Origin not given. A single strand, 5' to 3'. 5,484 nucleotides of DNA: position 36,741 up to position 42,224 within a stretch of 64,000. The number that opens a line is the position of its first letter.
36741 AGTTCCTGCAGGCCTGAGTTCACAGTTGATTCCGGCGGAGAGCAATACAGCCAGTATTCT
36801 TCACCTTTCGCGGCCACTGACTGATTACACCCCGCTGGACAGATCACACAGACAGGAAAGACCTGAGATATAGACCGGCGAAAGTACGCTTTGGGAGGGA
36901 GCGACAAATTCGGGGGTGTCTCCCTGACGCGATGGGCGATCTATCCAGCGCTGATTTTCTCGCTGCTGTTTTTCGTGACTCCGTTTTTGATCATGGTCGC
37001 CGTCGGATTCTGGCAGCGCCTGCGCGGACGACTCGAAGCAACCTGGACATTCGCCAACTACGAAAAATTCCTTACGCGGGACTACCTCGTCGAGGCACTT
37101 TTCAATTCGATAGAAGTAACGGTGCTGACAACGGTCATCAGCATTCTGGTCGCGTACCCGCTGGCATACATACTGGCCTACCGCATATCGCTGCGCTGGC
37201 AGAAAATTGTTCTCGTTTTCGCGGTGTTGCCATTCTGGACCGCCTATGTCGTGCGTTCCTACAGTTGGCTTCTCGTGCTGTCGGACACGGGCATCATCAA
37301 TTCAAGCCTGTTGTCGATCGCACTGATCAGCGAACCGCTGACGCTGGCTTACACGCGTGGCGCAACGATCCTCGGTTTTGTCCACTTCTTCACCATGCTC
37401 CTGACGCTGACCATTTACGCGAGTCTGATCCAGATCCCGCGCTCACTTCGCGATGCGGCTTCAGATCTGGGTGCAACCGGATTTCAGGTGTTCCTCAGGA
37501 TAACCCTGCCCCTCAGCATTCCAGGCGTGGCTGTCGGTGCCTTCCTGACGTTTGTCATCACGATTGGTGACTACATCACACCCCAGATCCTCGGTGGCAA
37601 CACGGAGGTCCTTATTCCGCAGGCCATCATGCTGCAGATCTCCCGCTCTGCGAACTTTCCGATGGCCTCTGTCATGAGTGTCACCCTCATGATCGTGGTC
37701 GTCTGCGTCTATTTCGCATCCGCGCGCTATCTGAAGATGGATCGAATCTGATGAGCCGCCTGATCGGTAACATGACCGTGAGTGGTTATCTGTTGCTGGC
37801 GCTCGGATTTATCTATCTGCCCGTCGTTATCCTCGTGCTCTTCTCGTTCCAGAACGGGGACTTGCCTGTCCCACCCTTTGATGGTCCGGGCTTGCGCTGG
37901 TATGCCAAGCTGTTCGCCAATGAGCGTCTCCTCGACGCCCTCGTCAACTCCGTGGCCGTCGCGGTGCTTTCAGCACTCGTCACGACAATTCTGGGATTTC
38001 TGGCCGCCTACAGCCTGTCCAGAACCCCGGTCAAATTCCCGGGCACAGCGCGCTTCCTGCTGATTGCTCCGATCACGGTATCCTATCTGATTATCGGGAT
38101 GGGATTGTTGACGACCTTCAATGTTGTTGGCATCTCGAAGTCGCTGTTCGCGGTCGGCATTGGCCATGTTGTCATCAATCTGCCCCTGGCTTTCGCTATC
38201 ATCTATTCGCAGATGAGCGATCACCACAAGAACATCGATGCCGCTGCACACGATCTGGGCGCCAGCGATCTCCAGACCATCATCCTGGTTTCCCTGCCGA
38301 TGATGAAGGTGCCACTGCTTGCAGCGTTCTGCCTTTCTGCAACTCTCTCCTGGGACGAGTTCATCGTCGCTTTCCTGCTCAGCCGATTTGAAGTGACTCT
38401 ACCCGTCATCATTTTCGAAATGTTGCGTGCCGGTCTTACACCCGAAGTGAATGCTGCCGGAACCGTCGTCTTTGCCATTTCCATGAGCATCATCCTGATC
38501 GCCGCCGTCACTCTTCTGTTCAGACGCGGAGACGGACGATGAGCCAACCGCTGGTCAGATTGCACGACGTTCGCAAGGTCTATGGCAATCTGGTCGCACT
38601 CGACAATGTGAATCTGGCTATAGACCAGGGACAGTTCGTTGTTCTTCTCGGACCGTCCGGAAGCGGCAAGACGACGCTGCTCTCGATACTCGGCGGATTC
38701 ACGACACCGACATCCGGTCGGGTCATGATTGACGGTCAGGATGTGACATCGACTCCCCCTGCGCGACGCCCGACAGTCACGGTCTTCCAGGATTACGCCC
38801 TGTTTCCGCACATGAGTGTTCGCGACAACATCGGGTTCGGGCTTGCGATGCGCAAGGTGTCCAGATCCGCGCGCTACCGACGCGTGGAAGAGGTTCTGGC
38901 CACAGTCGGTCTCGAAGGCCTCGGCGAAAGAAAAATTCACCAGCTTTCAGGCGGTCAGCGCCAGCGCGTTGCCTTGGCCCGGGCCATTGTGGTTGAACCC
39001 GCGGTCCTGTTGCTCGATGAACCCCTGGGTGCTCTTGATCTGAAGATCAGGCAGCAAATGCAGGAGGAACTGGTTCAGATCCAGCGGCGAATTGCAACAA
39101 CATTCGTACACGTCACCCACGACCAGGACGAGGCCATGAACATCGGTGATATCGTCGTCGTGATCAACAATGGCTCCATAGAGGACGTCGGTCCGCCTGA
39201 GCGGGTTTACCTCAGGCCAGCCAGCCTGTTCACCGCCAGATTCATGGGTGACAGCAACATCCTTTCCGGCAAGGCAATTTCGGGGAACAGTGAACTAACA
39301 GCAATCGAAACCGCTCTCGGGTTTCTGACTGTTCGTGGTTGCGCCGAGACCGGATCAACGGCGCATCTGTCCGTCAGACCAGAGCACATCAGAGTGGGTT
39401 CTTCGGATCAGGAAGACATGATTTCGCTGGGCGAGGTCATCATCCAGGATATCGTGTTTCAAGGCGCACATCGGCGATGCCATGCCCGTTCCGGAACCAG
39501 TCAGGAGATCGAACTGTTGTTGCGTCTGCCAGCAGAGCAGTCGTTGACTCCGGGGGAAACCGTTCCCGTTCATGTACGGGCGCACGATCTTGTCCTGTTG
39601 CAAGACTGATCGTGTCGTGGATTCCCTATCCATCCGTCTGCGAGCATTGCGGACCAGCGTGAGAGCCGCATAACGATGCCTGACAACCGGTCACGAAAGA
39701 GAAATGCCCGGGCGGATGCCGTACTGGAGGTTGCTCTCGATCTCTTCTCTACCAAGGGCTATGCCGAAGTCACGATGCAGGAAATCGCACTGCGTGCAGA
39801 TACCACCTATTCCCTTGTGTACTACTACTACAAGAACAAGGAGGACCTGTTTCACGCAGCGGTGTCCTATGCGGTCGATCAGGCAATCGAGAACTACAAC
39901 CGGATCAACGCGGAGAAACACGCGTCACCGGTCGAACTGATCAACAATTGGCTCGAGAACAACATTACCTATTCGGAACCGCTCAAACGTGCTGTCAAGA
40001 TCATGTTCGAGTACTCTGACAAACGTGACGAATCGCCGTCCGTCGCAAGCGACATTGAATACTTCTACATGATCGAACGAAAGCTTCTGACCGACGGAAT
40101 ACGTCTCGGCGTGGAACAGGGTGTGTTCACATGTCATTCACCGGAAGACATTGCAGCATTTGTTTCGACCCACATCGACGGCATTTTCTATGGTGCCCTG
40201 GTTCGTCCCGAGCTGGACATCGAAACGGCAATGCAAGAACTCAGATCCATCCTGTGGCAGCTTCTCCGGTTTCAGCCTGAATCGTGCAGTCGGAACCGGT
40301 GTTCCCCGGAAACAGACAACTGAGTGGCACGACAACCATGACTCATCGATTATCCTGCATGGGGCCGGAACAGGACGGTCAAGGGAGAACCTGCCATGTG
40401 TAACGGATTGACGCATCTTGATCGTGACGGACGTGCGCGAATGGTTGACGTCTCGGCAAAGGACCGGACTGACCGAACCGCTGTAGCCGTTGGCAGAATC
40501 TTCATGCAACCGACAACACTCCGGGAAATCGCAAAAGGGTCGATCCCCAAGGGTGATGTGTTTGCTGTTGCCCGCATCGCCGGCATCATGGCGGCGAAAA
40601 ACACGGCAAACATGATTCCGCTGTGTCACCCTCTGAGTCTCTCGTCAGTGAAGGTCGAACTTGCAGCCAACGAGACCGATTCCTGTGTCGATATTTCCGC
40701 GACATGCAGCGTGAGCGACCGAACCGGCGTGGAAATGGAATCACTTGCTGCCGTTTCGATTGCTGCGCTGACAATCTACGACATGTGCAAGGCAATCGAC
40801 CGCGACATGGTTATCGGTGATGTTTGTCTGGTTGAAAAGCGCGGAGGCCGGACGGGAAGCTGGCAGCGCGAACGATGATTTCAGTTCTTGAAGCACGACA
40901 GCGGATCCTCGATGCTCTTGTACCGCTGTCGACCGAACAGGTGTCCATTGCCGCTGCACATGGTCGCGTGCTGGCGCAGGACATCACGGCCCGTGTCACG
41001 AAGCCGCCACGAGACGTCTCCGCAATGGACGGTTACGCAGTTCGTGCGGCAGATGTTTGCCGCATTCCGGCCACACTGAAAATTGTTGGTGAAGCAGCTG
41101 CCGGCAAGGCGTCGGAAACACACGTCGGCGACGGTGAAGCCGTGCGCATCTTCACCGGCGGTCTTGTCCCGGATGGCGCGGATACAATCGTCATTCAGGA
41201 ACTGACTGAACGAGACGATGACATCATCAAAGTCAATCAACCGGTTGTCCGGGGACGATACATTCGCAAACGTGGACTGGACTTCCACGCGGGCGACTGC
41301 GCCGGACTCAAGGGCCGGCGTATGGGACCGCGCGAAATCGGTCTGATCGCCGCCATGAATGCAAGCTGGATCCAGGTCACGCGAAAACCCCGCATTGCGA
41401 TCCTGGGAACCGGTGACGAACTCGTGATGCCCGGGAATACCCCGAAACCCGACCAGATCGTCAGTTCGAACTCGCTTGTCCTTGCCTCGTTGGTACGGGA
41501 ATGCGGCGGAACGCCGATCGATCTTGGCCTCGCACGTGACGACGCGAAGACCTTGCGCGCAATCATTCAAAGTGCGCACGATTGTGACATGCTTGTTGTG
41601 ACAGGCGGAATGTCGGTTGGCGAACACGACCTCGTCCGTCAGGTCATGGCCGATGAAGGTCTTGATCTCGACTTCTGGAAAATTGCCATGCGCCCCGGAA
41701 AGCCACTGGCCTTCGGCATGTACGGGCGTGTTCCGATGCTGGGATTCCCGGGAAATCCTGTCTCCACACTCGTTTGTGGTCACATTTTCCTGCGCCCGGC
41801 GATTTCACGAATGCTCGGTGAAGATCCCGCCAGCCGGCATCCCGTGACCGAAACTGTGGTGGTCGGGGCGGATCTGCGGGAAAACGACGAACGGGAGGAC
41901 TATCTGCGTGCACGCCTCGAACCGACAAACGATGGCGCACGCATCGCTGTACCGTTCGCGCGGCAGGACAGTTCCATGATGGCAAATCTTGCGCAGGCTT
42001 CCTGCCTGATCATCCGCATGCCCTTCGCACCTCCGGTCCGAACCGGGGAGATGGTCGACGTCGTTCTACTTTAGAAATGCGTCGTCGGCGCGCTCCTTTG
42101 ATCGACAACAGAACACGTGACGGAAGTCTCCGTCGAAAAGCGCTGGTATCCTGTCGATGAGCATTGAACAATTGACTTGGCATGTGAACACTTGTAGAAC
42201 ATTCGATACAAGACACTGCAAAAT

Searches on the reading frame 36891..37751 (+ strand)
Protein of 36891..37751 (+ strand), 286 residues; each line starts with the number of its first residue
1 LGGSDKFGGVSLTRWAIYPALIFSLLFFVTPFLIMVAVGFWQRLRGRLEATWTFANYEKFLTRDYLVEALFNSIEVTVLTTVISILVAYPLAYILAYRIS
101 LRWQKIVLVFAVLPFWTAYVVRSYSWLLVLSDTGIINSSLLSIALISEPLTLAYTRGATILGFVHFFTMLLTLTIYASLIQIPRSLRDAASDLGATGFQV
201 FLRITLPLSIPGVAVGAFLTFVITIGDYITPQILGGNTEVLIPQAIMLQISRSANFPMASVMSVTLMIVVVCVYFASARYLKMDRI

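Call 5: search_protein_families(library=pfam, proteins=[window:36891-37751:+])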
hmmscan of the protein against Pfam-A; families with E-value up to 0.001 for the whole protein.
window:36891-37751:+ (286 aa): 1 family
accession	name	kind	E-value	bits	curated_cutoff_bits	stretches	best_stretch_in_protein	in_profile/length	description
PF00528.27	BPD_transp_1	-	7e-09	36.1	26.4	1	89-276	2-173/184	Binding-protein-dependent transport system inner membrane component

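Call 25: search_protein_families(library=ncbifam, proteins=[window:36891-37751:+], max_evalue=0.00001)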
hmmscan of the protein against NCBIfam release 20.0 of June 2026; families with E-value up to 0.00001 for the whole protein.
window:36891-37751:+ (286 aa): 17 families
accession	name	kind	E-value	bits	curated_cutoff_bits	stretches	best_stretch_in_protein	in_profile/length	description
NF007044.0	PRK09497.1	equivalog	7.6e-47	160.1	348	1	21-282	16-279/285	spermidine/putrescine ABC transporter permease PotB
NF007963.0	PRK10683.1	equivalog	7.2e-41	140.6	489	1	43-272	72-300/317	putrescine ABC transporter permease PotH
NF043074.1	MMSYN1_0196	equivalog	8.5e-24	84.3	350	1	17-275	14-257/277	spermidine/putrescine ABC transporter permease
NF011624.0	PRK15050.1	equivalog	1.4e-20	73.6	247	1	13-275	25-280/297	2-aminoethylphosphonate ABC transporter permease subunit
TIGR03262.1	PhnU2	equivalog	8e-20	71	593.25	1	21-276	11-252/546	putative 2-aminoethylphosphonate ABC transporter permease subunit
TIGR01581.1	Mo_ABC_porter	hypoth_equivalog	1.2e-18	67.4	210.3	1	53-273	6-222/225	ABC transporter permease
TIGR02141.1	modB_ABC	equivalog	9.5e-17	61.3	182.6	1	73-275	3-200/208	molybdate ABC transporter permease subunit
NF006939.0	PRK09421.1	equivalog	1.4e-15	57.3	262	1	64-275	6-211/230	molybdate ABC transporter permease subunit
TIGR03226.1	PhnU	equivalog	1.5e-15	57.5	283.45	1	14-276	44-298/311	2-aminoethylphosphonate ABC transporter permease subunit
NF007047.0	PRK09500.1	equivalog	2.4e-14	53.6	326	1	18-274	10-246/257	spermidine/putrescine ABC transporter permease PotC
NF007889.0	PRK10592.1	equivalog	5.5e-11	42.6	476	1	20-276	15-260/281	putrescine ABC transporter permease PotI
TIGR00969.1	3a0106s02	subfamily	6.2e-11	42.3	240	1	21-275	20-264/272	sulfate ABC transporter permease subunit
TIGR02139.1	permease_CysT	equivalog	2.1e-09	37.3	246.1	1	29-272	13-248/265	sulfate ABC transporter permease subunit CysT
NF040839.1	tungstate_WtpB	equivalog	2.3e-09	37.3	340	1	56-280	32-246/251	tungstate ABC transporter permease WtpB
NF043073.1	MMSYN1_0195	equivalog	6.5e-08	31.2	1250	1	20-237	11-208/1021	spermidine/putrescine ABC transporter permease/substrate-binding protein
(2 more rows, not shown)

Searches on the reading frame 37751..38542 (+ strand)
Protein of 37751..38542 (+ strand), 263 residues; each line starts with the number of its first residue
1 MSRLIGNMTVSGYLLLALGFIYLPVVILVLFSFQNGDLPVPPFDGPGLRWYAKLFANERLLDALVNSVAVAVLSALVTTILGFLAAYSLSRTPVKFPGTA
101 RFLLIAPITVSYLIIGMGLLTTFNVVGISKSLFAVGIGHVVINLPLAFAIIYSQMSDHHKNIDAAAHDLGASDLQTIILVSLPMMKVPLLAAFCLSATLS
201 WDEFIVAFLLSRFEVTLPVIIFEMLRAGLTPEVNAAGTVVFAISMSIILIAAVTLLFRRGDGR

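Call 5: search_protein_families(library=pfam, proteins=[window:37751-38542:+])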
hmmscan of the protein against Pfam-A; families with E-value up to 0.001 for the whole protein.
window:37751-38542:+ (263 aa): 1 family
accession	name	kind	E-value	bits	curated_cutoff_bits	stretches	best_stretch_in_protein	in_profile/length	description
PF00528.27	BPD_transp_1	-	3.9e-06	27.2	26.4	1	80-258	3-176/184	Binding-protein-dependent transport system inner membrane component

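Call 25: search_protein_families(library=ncbifam, proteins=[window:37751-38542:+], max_evalue=0.00001)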
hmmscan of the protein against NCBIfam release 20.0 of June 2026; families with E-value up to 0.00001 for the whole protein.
window:37751-38542:+ (263 aa): 17 families
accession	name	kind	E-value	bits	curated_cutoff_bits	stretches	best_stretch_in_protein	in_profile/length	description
NF007047.0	PRK09500.1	equivalog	1.2e-42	146.3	326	1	8-253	5-250/257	spermidine/putrescine ABC transporter permease PotC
NF007889.0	PRK10592.1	equivalog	1.4e-30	106.9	476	1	14-256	16-264/281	putrescine ABC transporter permease PotI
NF043073.1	MMSYN1_0195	equivalog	3.2e-28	98.4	1250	1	11-254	7-248/1021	spermidine/putrescine ABC transporter permease/substrate-binding protein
TIGR03262.1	PhnU2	equivalog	5.3e-17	61.7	593.25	1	13-206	10-207/546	putative 2-aminoethylphosphonate ABC transporter permease subunit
NF043074.1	MMSYN1_0196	equivalog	2.7e-16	59.7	350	1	12-251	16-258/277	spermidine/putrescine ABC transporter permease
TIGR00969.1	3a0106s02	subfamily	3.3e-13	49.7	240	1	46-252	45-267/272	sulfate ABC transporter permease subunit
TIGR02141.1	modB_ABC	equivalog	7.5e-13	48.6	182.6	1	67-258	3-207/208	molybdate ABC transporter permease subunit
TIGR01581.1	Mo_ABC_porter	hypoth_equivalog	1.3e-12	47.7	210.3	1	55-249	14-224/225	ABC transporter permease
TIGR03255.1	PhnV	equivalog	2.1e-12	47.3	358.7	1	19-249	25-259/270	2-aminoethylphosphonate ABC transport system, membrane component PhnV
NF007044.0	PRK09497.1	equivalog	1e-10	41.6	348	1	11-250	16-269/285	spermidine/putrescine ABC transporter permease PotB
NF011624.0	PRK15050.1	equivalog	2.3e-10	40.1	247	0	160-259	190-288/297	2-aminoethylphosphonate ABC transporter permease subunit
NF040839.1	tungstate_WtpB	equivalog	1.6e-09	37.8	340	1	51-257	33-248/251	tungstate ABC transporter permease WtpB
TIGR02139.1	permease_CysT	equivalog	1.2e-08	34.9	246.1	1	49-251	37-255/265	sulfate ABC transporter permease subunit CysT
NF006952.0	PRK09433.1-3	equivalog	1.4e-07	30.7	679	1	51-247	320-523/534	thiamine/thiamine pyrophosphate ABC transporter permease ThiP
NF040932.1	ABC_arch_GlcU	equivalog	1.8e-06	27.8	340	1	54-239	52-244/272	glucose ABC transporter permease GlcU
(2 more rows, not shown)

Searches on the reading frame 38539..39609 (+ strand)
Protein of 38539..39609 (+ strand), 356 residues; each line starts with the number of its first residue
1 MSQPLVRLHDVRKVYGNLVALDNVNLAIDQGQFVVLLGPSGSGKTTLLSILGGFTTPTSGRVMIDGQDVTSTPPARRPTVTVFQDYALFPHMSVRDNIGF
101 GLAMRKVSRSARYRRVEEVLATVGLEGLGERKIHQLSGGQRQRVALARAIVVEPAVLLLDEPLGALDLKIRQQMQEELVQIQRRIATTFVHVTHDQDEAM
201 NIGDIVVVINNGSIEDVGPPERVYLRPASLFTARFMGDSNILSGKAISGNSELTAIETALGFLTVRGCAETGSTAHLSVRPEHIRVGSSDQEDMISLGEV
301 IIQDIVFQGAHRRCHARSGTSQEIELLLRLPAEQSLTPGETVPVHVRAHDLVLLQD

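Call 5: search_protein_families(library=pfam, proteins=[window:38539-39609:+])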
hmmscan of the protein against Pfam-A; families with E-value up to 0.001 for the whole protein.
window:38539-39609:+ (356 aa): 4 families
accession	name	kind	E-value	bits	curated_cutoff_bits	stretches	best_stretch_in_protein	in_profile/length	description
PF00005.33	ABC_tran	-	9.3e-39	133.6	25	1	21-163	1-136/137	ABC transporter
PF08402.16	TOBE_2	-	3e-11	43.7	21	1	277-354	1-76/76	TOBE domain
PF13304.12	AAA_21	-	3.3e-06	27.8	27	0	33-53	1-21/304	AAA domain, putative AbiEii toxin, Type IV TA system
PF09818.15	ABC_ATPase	-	6.8e-06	25.7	23.2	1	135-210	157-232/283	P-loop domain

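Call 25: search_protein_families(library=ncbifam, proteins=[window:38539-39609:+], max_evalue=0.00001)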
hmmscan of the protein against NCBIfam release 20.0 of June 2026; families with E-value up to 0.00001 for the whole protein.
window:38539-39609:+ (356 aa): 187 families (the best 25 are shown)
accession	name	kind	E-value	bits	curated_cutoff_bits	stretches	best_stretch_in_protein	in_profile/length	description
NF006987.0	PRK09452.1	equivalog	4.2e-102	341.7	482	1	2-309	14-324/378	spermidine/putrescine ABC transporter ATP-binding protein PotA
TIGR01187.1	potA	subfamily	1.4e-98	330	355.6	1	36-327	1-294/325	polyamine ABC transporter ATP-binding protein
TIGR03265.1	PhnT2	equivalog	1.1e-97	327.4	457.7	1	4-349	3-347/353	putative 2-aminoethylphosphonate ABC transporter ATP-binding protein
NF043075.1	MMSYN1_0197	equivalog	4.3e-97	325.1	550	1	5-316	2-306/341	spermidine/putrescine ABC transporter ATP-binding protein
NF008653.0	PRK11650.1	subfamily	1.2e-94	317.4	432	1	6-353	4-346/357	sn-glycerol-3-phosphate ABC transporter ATP-binding protein UgpC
NF008513.0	PRK11432.1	equivalog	1.6e-90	303.5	496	1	3-353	4-346/351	ferric ABC transporter ATP-binding protein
TIGR00968.1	3a0106s01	subfamily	1.5e-83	279.9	342.75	1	7-242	2-237/237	sulfate ABC transporter ATP-binding protein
NF040840.2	tungstate_WtpC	equivalog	1.2e-81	274.7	440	1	6-288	2-280/347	tungstate ABC transporter ATP-binding protein WtpC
NF008621.0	PRK11607.1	equivalog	6.9e-81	271.9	613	1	3-324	17-342/377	putrescine ABC transporter ATP-binding subunit PotG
TIGR03258.1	PhnT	equivalog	4.1e-79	266.2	499.15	1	6-354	9-357/359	2-aminoethylphosphonate ABC transport system ATP-binding subunit PhnT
NF040933.2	ABC_arch_GlcV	equivalog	1e-78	264.8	450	1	6-351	3-354/357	glucose ABC transporter ATP-binding protein GlcV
NF008233.0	PRK11000.1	equivalog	1.3e-76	257.8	568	1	6-351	4-350/369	maltose/maltodextrin ABC transporter ATP-binding protein MalK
NF008105.0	PRK10851.1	equivalog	2.2e-74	250.3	502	1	7-290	4-286/362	sulfate/thiosulfate ABC transporter ATP-binding protein CysA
TIGR01186.1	proV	subfamily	8.3e-68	229.1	326.6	1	16-245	4-239/363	betaine/proline/choline family ABC transporter ATP-binding protein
NF040729.1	ABC_ATP_SaoA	equivalog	5.1e-60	203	360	1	20-211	20-208/248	ABC transporter ATP-binding protein SaoA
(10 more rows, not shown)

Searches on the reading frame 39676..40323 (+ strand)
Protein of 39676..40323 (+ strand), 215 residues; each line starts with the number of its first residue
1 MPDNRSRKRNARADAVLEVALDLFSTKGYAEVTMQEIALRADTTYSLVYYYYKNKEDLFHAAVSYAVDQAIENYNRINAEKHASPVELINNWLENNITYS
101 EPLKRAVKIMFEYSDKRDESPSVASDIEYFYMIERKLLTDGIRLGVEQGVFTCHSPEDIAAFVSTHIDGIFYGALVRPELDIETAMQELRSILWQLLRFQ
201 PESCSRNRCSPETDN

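Call 5: search_protein_families(library=pfam, proteins=[window:39676-40323:+])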
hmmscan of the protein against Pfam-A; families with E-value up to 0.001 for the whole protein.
window:39676-40323:+ (215 aa): 3 families
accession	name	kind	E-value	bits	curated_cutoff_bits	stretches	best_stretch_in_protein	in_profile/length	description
PF00440.29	TetR_N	-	4.5e-15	55.6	24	1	17-62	2-47/47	Bacterial regulatory proteins, tetR family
PF14004.11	DUF4227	-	0.00017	21.9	27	1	88-132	26-68/71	Protein of unknown function (DUF4227)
PF13977.11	TetR_C_6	-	0.00023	21.8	27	1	93-196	9-113/115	BetI-type transcriptional repressor, C-terminal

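Call 25: search_protein_families(library=ncbifam, proteins=[window:39676-40323:+], max_evalue=0.00001)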
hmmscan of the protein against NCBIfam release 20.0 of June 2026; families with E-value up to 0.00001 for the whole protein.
window:39676-40323:+ (215 aa): 13 families
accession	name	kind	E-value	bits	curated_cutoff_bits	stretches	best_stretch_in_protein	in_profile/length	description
NF051852.1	efflux_TF_MtrR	exception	3.5e-13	49.8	280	1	14-189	13-193/205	multidrug efflux system transcriptional repressor MtrR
TIGR03384.1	betaine_BetI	equivalog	3.2e-12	46.5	201.3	1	7-195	4-187/189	choline-binding transcriptional repressor BetI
NF001978.0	PRK00767.1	equivalog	3.4e-11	43.3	118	1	9-200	7-194/197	transcriptional regulator BetI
NF037937.1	septum_RefZ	equivalog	8.3e-11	42.1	180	1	14-101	2-90/195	forespore capture DNA-binding protein RefZ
NF007949.0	PRK10668.1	equivalog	1.9e-09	37.4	271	1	13-93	13-93/216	multidrug efflux transporter transcriptional repressor AcrR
NF041196.1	ScbR_bind_reg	equivalog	3.9e-09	36.9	150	1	14-113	9-110/191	ScbR family autoregulator-binding transcription factor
TIGR03613.1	RutR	equivalog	1.9e-08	34.4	368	1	5-99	2-94/202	pyrimidine utilization regulatory protein R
NF053731.1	TransRegFasRMycb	equivalog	3.5e-07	30.2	330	1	8-76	8-76/199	HTH-type transcriptional activator FasR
NF040929.1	quorum_TF_HapR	equivalog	4.2e-07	29.9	350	1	10-189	14-188/200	LuxR/HapR/OpaR family quorum-sensing transcriptional regulator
NF053878.1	FATransRegFadRBac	equivalog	6.4e-07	29.3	200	1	13-117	5-111/190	fatty acid metabolism transcriptional regulator FadR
NF011584.0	PRK15008.1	equivalog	7.5e-07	29.2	230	1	4-101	11-106/212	HTH-type transcriptional regulator RutR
TIGR03968.1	mycofact_TetR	equivalog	1.8e-06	27.7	224.9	1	5-78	3-76/190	mycofactocin system transcriptional regulator MftR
NF007430.0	PRK09975.1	equivalog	3.2e-06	26.5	274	1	14-97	14-97/220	acrEF/envCD operon transcriptional regulator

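Call 46: find_encoding_contigs(protein=window:39676-40323:+, flank=2000, max_places=3)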
Protein window:39676-40323:+ (215 aa): 3 contigs read that carry it; 2 places shown.
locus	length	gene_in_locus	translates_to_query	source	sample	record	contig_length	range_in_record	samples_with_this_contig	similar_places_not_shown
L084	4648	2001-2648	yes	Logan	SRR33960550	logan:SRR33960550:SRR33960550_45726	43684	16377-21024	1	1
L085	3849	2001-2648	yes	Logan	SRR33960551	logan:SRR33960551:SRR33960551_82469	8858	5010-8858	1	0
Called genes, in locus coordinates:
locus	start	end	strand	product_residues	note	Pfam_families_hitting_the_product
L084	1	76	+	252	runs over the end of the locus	PF00528:BPD_transp_1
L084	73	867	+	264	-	PF00528:BPD_transp_1 (weak)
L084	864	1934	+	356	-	PF00005:ABC_tran, PF09818:ABC_ATPase (faint), PF13304:AAA_21 (faint), PF08402:TOBE_2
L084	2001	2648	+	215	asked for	PF00440:TetR_N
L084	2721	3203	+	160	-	PF01967:MoaC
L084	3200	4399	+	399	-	PF03453:MoeA_N, PF00994:MoCF_biosynth, PF03454:MoeA_C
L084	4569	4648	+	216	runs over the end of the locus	PF01726:LexA_DNA_bind, PF00717:Peptidase_S24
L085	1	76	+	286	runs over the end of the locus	PF00528:BPD_transp_1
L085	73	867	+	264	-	PF00528:BPD_transp_1 (weak)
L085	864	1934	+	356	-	PF00005:ABC_tran, PF09818:ABC_ATPase (faint), PF13304:AAA_21 (faint), PF08402:TOBE_2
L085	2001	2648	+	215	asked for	PF00440:TetR_N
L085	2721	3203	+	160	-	PF01967:MoaC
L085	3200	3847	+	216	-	?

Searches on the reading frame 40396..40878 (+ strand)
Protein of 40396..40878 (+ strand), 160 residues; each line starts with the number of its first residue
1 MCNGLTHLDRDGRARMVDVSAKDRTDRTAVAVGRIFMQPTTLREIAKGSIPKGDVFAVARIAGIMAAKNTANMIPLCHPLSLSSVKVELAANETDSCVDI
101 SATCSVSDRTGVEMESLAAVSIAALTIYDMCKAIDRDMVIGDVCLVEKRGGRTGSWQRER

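Call 26: search_protein_families(library=pfam, proteins=[window:40396-40878:+], max_evalue=0.01)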
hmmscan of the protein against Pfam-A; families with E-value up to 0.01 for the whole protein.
window:40396-40878:+ (160 aa): 1 family
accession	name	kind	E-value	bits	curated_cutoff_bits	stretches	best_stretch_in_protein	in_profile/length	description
PF01967.27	MoaC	-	2.7e-57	193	27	1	16-151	1-136/136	MoaC family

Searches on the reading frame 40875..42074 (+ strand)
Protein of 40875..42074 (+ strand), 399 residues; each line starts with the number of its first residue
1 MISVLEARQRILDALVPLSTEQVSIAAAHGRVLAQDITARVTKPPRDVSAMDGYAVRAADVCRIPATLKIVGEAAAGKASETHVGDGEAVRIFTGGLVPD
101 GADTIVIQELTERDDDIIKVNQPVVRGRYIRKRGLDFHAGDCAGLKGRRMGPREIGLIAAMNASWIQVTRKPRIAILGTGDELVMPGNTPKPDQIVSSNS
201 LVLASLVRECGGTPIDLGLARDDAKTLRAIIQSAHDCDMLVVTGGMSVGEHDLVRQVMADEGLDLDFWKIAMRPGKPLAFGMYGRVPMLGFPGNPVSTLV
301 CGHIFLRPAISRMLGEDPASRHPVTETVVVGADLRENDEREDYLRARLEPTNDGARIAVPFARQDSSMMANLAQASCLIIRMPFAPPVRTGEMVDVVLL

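Call 26: search_protein_families(library=pfam, proteins=[window:40875-42074:+], max_evalue=0.01)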
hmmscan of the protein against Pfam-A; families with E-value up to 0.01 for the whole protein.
window:40875-42074:+ (399 aa): 3 families
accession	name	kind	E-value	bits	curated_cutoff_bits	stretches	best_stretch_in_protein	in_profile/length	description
PF03453.22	MoeA_N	-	3.5e-41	141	30.8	1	2-161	1-159/160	MoeA N-terminal region (domain I and II)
PF00994.29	MoCF_biosynth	-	1.9e-26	92.9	26.6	1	175-311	1-143/144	Probable molybdopterin binding domain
PF03454.20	MoeA_C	-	9.5e-11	42.2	22.1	1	328-399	2-72/72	MoeA C-terminal region (domain IV)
